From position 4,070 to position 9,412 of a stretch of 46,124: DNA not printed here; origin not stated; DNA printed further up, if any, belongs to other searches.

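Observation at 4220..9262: Orphan 1680-aa giant protein combining membrane, protease-like and GHKL-ATPase modules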

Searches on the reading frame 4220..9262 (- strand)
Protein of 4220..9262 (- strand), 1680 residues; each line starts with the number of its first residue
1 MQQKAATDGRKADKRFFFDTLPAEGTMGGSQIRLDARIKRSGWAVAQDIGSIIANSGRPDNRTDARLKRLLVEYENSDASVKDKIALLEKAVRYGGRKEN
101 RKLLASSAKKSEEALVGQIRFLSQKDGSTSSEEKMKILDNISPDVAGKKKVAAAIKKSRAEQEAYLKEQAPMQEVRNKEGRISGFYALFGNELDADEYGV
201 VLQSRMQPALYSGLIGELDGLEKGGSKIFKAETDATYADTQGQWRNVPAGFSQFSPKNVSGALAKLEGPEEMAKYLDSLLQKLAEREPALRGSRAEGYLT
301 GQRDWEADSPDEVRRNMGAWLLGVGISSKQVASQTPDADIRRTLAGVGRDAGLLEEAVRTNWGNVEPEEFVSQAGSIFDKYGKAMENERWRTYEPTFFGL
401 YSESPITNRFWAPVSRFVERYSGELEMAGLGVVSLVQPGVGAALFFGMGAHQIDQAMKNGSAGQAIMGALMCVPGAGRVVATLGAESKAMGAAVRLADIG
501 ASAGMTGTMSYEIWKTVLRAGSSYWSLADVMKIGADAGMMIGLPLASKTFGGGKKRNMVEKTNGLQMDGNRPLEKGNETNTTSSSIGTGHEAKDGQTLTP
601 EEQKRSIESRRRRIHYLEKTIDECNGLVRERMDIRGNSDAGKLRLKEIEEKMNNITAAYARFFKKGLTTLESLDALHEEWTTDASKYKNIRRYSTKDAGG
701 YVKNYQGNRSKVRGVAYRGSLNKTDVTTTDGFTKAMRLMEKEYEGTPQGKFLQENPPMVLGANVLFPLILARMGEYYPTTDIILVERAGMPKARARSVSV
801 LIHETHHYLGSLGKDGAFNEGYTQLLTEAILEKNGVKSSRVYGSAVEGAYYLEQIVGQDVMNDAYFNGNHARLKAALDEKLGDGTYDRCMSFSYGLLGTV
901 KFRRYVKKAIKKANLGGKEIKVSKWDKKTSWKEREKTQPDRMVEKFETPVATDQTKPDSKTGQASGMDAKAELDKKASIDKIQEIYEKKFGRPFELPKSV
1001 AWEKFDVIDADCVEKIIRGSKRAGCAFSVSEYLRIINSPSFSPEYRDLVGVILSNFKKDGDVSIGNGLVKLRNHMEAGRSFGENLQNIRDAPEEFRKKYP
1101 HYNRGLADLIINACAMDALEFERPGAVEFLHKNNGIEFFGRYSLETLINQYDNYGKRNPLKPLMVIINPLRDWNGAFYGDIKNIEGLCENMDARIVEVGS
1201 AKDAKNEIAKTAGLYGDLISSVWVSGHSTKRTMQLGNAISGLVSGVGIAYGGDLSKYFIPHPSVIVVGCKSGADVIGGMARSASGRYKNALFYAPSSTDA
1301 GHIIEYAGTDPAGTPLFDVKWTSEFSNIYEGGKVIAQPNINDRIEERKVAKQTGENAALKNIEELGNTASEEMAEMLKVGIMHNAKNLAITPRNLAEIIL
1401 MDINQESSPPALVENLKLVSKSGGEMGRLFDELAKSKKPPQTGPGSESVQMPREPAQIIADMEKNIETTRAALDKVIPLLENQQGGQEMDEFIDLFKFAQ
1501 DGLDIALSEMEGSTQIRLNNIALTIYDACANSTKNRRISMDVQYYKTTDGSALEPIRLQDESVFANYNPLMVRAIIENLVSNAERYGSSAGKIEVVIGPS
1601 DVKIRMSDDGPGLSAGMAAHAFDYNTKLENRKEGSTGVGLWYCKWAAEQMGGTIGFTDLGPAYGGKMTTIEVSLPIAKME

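Call 5: search_protein_families(library=pfam, proteins=[window:4220-9262:-], max_evalue=1)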
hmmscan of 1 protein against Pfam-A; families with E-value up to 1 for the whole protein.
window:4220-9262:- (1680 aa): 2 families
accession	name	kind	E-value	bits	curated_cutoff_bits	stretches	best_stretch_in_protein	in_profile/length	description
PF02518.31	HATPase_c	-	1.7e-14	54.6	26.4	1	1570-1676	4-109/111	Histidine kinase-, DNA gyrase B-, and HSP90-like ATPase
PF16526.10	CLZ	-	0.083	13.7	26.7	1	65-90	45-70/71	C-terminal leucine zipper domain of cyclic nucleotide-gated channels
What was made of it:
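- On GHKL / HATPase_c (PF02518): 54.6 bits against a cut-off of 26.4, E=1.7e-14, aa 1570-1676 (call 5).
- Checked: HATPase_c covers aa 1570-1676 with E=1.7e-14 and 54.6 bits against a cut-off of 26.4 (call 5).
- The giant itself hits neither the DUF4347 nor the Peptidase_C80 Pfam model (call 5).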

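Call 6: search_protein_families(library=ncbifam, proteins=[window:4220-9262:-], max_evalue=1)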
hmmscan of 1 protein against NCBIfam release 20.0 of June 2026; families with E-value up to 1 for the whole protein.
window:4220-9262:- (1680 aa): 41 families (the best 25 are shown)
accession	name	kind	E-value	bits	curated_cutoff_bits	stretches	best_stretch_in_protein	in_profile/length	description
NF007898.0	PRK10604.1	equivalog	5.7e-09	35.6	478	1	1561-1658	310-409/433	two-component system sensor histidine kinase RstB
NF007004.0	PRK09467.1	equivalog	6.2e-09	35.2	415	1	1556-1657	319-421/440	two-component system sensor histidine kinase EnvZ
NF007007.0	PRK09470.1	equivalog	5.5e-08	32.1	486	1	1561-1676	345-459/463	envelope stress sensor histidine kinase CpxA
NF046044.1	PnpS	equivalog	9e-07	28.2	400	1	1561-1655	275-374/390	two-component system histidine kinase PnpS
NF047874.1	MASE3_PAS_HK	subfamily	9.2e-07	28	560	1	1564-1657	512-610/655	MASE3 domain-containing sensor histidine kinase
TIGR01386.1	cztS_silS_copS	subfamily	1.9e-06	27.1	292.55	1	1557-1654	340-441/457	heavy metal sensor histidine kinase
NF033092.0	HK_WalK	equivalog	3.2e-06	26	725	1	1559-1675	476-593/594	cell wall metabolism sensor histidine kinase WalK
TIGR02956.1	TMAO_torS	equivalog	3.2e-06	25.6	676.5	1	1571-1656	579-666/967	TMAO reductase system sensor histidine kinase/response regulator TorS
NF012163.2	BaeS_SmeS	equivalog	1.3e-05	24.4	500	1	1572-1658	353-444/457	sensor histidine kinase efflux regulator BaeS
NF052314.1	T9SS_HK_PorY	subfamily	1.5e-05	24.3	350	1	1560-1653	313-402/418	PorY family sensor histidine kinase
NF008025.0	PRK10755.1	equivalog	1.5e-05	23.8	314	1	1566-1640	248-323/362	two-component system sensor histidine kinase PmrB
NF033792.0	ActS_PrrB_HisK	equivalog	1.6e-05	24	350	1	1564-1670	305-415/423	ActS/PrrB/RegB family redox-sensitive histidine kinase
NF040691.1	MtrAB_MtrB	equivalog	2e-05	23.8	450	1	1556-1654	372-474/507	MtrAB system histidine kinase MtrB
NF041945.1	LuxN_Vibrio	equivalog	3.8e-05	22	1550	1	1536-1655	542-664/839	quorum-sensing autoinducer 1 sensor kinase/phosphatase LuxN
NF006800.0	PRK09303.1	equivalog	4.2e-05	22.7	342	1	1563-1654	266-359/383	histidine kinase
NF033091.0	HK_VanS_ACDEFG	equivalog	0.00025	20.2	400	1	1561-1655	179-278/293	vancomycin resistance histidine kinase VanS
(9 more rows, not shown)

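Call 7: search_solved_structures(query=window:4220-9262:-, max_evalue=1, show_alignments=3)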
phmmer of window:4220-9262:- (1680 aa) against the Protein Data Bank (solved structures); distinct sequences matched with E-value up to 1: 19.
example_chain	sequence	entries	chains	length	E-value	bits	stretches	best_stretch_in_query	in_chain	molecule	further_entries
1bxd_A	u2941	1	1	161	1.5e-05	25.9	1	1560-1666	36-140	PROTEIN (OSMOLARITY SENSOR PROTEIN (ENVZ))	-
4kp4_A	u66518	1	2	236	2.1e-05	25.3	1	1560-1665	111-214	Osmolarity sensor protein EnvZ, Histidine kinase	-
4biz_A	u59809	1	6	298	2.9e-05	24.9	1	1568-1658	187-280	SENSOR PROTEIN CPXA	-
4biw_A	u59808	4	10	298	3e-05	24.8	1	1568-1658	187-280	SENSOR PROTEIN CPXA | Sensor histidine kinase CpxA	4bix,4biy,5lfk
4biu_A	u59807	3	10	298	3e-05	24.8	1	1568-1658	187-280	SENSOR PROTEIN CPXA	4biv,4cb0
4cti_A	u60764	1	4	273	3.2e-05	24.7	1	1561-1665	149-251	OSMOLARITY SENSOR PROTEIN ENVZ, AF1503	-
3sl2_A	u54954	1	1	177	4.2e-05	24.4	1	1539-1676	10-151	Sensor histidine kinase yycG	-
5c93_A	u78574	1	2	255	0.00017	22.4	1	1574-1676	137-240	Histidine kinase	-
6paj_A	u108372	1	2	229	0.00018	22.3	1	1567-1675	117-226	Sensor protein SrrB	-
4u7n_A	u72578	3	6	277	0.0002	22.1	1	1574-1676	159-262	Histidine protein kinase sensor protein | Histidine kinase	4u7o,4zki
4i5s_A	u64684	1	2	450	0.00023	21.9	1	1520-1655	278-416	Putative histidine kinase CovS; VicK-like protein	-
7z8n_A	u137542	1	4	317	0.00033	21.4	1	1557-1675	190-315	Histidine kinase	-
6lgq_C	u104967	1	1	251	0.0028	18.3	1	1568-1656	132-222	Histidine kinase KdpD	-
1ys3_A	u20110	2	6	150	0.02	15.5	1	1569-1665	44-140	Sensor-type histidine kinase prrB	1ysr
3jz3_A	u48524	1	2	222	0.036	14.6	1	1545-1656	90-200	Sensor protein qseC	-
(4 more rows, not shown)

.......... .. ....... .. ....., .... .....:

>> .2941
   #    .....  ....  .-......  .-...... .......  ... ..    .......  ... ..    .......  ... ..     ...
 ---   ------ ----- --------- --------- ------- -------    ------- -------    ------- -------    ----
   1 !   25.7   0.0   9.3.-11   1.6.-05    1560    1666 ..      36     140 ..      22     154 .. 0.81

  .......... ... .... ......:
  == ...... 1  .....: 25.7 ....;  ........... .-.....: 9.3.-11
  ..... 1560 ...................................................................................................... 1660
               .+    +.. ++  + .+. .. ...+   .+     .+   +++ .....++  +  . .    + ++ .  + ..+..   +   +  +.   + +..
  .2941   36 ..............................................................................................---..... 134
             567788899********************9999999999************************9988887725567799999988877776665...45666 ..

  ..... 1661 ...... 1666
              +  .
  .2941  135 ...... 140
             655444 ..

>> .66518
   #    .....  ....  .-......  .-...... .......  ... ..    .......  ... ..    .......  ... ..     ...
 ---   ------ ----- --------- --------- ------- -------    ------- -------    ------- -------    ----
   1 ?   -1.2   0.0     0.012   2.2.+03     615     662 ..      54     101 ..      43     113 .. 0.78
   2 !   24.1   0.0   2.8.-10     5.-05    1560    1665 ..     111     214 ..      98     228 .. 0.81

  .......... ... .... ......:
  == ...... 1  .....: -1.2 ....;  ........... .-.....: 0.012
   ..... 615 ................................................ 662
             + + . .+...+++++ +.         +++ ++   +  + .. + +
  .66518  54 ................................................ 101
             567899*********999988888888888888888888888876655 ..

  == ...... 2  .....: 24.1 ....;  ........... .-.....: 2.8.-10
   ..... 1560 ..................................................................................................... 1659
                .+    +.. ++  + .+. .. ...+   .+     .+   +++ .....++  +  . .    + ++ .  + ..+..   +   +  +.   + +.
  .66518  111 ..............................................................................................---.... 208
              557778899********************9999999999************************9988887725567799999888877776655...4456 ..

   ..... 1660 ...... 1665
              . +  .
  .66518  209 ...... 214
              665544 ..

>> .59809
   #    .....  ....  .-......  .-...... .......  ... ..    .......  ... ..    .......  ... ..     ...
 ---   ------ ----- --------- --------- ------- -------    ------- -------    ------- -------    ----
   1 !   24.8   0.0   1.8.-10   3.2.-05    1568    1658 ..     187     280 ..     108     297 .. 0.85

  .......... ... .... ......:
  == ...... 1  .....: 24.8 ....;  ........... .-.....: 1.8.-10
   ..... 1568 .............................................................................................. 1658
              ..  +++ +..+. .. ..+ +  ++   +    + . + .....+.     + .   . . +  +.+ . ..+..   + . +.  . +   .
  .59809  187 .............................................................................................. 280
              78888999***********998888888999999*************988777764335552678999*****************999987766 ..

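Call 11: find_homologous_proteins(query=window:4220-9262:-, max_evalue=0.001)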
Query window:4220-9262:- (1680 aa): 2 proteins with E <= 0.001 among 8000 candidates.
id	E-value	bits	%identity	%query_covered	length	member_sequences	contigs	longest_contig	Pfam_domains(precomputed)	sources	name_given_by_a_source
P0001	0.0e+0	3796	100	100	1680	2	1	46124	PF02518.32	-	-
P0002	2.5e-177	610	51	36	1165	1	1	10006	-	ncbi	ncbi:MAG: hypothetical protein V1822_01055 [Candidatus Micrarchaeota archaeon]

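Call 14: search_protein_families(library=pfam, proteins=[P0002], max_evalue=10)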
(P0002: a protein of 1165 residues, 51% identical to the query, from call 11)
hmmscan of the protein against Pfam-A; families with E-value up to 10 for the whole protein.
P0002 (1165 aa): 1 family
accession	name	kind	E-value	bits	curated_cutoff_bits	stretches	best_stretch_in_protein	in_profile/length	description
PF14855.11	PapJ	-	0.11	12.6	25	1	783-846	21-79/187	Pilus-assembly fibrillin subunit, chaperone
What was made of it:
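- On Clan CD cysteine peptidases (caspase-like; DUF4347 / C80 CPD): The giant gives no hit (calls 5, 14).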

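Call 15: find_encoding_contigs(protein=P0002, flank=10000)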
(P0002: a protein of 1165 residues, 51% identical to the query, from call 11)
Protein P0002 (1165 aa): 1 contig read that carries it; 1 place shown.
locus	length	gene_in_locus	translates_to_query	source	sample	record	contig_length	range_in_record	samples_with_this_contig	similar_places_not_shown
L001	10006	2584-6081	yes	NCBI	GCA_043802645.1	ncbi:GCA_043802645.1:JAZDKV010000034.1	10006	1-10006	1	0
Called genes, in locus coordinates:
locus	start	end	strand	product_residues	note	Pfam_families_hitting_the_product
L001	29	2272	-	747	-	PF09826:Beta_propel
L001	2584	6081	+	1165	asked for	-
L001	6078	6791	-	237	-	-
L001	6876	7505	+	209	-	-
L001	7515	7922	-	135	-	-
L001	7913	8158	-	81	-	-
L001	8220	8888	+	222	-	-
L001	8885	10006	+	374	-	?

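Call 68: search_protein_families(library=phrogs, proteins=[window:4220-9262:-, P0002], max_evalue=0.1)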
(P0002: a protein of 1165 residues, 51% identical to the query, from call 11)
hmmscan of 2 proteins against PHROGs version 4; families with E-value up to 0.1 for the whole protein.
window:4220-9262:- (1680 aa): 4 families
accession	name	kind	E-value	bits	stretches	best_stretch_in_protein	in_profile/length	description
phrog_10912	-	other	1.3e-12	47.6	1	1556-1676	837-961/970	kinase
phrog_857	-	unknown function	1.4e-10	42.1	1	1565-1675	348-459/468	-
phrog_20458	-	unknown function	0.0037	16.5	1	1568-1655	557-652/829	-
phrog_20778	-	unknown function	0.0042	16.4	1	1560-1674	557-672/675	-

P0002 (1165 aa): 2 families
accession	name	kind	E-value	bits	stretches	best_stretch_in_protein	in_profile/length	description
phrog_30185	-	unknown function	0.037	14.9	0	318-379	48-108/137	-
phrog_11003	-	unknown function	0.095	13.7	0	1082-1121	26-66/76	-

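Call 91: find_encoding_contigs(protein=window:4220-9262:-, flank=3000, max_places=6)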
Protein window:4220-9262:- (1680 aa): no gene with exactly this product is on record in the collection.
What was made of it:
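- The exact protein occurs on one contig only, and no independent contig encodes it (calls 11, 91).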

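Call 96: search_protein_families(library=padloc, proteins=[window:4220-9262:-, P0002], max_evalue=0.01)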
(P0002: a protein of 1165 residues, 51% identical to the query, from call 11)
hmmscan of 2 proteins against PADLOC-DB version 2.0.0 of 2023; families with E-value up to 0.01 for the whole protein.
window:4220-9262:- (1680 aa): 0 families

P0002 (1165 aa): 0 families
